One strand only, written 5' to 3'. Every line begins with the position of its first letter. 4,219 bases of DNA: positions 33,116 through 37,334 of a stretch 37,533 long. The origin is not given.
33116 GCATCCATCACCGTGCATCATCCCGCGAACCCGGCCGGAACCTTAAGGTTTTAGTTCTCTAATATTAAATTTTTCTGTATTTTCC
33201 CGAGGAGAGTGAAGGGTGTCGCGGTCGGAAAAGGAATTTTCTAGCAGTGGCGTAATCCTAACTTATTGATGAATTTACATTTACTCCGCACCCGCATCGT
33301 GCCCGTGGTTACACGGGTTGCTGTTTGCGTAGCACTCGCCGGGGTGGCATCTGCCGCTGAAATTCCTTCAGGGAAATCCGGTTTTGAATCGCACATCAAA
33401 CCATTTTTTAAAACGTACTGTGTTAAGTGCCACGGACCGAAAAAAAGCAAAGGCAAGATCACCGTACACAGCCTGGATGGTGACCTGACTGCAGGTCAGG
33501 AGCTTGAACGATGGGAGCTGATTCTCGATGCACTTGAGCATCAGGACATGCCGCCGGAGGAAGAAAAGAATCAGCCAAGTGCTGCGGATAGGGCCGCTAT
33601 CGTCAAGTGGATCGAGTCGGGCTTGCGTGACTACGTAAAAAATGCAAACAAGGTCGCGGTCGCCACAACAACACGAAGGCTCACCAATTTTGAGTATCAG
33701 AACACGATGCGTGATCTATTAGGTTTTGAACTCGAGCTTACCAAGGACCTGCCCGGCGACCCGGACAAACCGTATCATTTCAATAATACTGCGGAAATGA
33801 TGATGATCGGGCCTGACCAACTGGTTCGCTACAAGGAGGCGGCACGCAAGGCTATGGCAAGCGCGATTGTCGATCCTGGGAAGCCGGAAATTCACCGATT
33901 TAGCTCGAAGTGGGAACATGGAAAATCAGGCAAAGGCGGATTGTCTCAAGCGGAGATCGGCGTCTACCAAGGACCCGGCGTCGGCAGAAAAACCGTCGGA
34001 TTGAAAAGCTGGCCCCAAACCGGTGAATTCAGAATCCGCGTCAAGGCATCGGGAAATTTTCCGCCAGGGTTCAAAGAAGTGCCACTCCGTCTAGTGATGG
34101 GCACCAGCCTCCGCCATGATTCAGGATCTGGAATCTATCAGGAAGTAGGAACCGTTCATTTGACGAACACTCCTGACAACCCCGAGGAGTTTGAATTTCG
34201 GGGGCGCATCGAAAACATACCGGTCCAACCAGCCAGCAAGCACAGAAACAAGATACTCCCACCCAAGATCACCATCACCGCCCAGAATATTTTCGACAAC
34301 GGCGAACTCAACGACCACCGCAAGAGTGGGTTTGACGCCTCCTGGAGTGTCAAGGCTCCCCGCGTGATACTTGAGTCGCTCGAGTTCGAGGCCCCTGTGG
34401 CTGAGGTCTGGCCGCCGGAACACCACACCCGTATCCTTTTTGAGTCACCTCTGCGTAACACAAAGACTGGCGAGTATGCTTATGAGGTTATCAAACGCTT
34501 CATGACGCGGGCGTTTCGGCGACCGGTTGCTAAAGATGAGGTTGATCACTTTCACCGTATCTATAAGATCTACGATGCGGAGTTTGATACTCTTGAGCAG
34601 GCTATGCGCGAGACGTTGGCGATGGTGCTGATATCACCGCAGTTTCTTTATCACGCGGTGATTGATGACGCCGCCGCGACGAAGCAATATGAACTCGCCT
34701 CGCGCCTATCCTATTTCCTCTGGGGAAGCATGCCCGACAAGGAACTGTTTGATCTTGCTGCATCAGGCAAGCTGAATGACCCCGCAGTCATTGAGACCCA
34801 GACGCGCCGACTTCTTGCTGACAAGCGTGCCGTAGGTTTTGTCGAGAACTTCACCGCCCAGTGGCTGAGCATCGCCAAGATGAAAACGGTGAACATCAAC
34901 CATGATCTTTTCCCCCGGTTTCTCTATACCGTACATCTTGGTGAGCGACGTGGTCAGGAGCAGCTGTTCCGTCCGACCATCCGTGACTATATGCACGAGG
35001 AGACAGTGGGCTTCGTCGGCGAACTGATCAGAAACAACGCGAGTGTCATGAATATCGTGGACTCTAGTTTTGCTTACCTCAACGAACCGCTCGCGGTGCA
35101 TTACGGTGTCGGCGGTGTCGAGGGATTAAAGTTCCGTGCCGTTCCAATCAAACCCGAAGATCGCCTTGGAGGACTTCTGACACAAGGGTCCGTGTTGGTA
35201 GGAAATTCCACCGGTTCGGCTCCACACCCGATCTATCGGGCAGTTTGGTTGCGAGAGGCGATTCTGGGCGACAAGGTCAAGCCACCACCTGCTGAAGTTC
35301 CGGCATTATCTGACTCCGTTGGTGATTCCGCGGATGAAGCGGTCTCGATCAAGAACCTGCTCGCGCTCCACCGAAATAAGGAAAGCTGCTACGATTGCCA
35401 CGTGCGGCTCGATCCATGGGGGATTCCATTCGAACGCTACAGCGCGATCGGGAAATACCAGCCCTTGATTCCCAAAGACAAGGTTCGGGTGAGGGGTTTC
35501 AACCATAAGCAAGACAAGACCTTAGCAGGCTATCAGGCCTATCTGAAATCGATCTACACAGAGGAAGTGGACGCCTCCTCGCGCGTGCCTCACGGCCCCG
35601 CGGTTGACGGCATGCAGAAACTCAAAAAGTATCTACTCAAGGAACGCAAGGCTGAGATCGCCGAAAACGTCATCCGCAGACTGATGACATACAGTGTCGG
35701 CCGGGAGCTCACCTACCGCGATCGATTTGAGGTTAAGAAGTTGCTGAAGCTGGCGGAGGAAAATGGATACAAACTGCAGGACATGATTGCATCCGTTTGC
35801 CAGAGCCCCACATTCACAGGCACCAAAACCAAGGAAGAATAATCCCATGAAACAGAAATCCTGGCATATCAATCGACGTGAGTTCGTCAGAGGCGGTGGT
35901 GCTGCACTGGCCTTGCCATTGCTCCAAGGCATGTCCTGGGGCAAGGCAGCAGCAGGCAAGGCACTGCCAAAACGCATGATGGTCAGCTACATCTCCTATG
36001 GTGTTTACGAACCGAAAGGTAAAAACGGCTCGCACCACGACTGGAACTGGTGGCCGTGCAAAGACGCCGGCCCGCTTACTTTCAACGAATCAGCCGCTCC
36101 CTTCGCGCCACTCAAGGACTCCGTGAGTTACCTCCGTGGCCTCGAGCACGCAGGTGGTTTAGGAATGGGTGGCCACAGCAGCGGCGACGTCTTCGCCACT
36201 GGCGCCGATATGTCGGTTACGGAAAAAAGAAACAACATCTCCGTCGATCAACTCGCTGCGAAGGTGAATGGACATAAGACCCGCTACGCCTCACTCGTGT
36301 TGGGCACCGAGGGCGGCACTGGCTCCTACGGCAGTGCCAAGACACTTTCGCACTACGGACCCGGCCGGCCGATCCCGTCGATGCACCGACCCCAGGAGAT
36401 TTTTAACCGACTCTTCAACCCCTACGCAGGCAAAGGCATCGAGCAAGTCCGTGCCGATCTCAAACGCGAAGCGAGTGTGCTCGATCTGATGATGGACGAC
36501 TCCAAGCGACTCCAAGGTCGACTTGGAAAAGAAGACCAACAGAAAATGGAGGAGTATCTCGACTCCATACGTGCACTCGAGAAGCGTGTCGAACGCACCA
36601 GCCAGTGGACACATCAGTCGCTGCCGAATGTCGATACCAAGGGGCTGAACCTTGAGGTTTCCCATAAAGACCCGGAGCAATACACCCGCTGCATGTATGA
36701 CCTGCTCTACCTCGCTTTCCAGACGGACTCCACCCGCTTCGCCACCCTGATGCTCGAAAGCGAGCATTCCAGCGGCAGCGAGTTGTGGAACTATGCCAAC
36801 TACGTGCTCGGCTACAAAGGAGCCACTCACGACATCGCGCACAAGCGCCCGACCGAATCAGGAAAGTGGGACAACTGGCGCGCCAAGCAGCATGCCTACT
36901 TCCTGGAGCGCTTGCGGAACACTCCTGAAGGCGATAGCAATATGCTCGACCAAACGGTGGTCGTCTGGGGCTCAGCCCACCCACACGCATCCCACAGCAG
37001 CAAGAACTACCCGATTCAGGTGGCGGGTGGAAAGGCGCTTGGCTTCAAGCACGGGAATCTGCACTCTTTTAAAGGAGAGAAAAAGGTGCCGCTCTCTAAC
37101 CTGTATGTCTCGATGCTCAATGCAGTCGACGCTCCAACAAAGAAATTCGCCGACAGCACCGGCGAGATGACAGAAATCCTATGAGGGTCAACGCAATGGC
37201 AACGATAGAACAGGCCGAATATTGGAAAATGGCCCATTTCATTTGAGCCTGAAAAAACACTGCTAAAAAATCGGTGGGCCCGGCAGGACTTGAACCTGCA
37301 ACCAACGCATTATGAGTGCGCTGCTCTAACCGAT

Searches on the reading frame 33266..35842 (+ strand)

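Call 52: search_protein_families(library=pfam, proteins=[window:33266-35842:+], max_evalue=0.0001)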
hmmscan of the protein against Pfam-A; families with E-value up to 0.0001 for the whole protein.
window:33266-35842:+ (858 aa): 6 families
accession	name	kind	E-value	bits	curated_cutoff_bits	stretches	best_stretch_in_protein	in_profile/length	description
PF07631.16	PSD4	-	5.1e-39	134.1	23.3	1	473-615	2-128/128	Protein of unknown function (DUF1592)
PF07627.16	PSCyt3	-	6.2e-24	84.6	27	1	635-732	2-95/98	Protein of unknown function (DUF1588)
PF07626.16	PSD3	-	1.7e-18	67.3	23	1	137-201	1-64/65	Protein of unknown function (DUF1587)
PF07624.16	PSD2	-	2.3e-18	66.1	25.8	1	777-850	2-74/74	Protein of unknown function (DUF1585)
PF07637.16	PSD5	-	1.1e-17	64.6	34.2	1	405-463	2-60/62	Protein of unknown function (DUF1595)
PF07635.16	PSCyt1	-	3.5e-05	24.8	22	1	52-99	1-59/59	Planctomycete cytochrome C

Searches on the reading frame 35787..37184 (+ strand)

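Call 52: search_protein_families(library=pfam, proteins=[window:35787-37184:+], max_evalue=0.0001)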
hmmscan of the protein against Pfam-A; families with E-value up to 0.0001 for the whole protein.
window:35787-37184:+ (465 aa): 1 family
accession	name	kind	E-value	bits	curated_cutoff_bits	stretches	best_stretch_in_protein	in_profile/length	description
PF07586.16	HXXSHH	-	2.5e-72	244.5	30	1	63-368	1-299/307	Protein of unknown function (DUF1552)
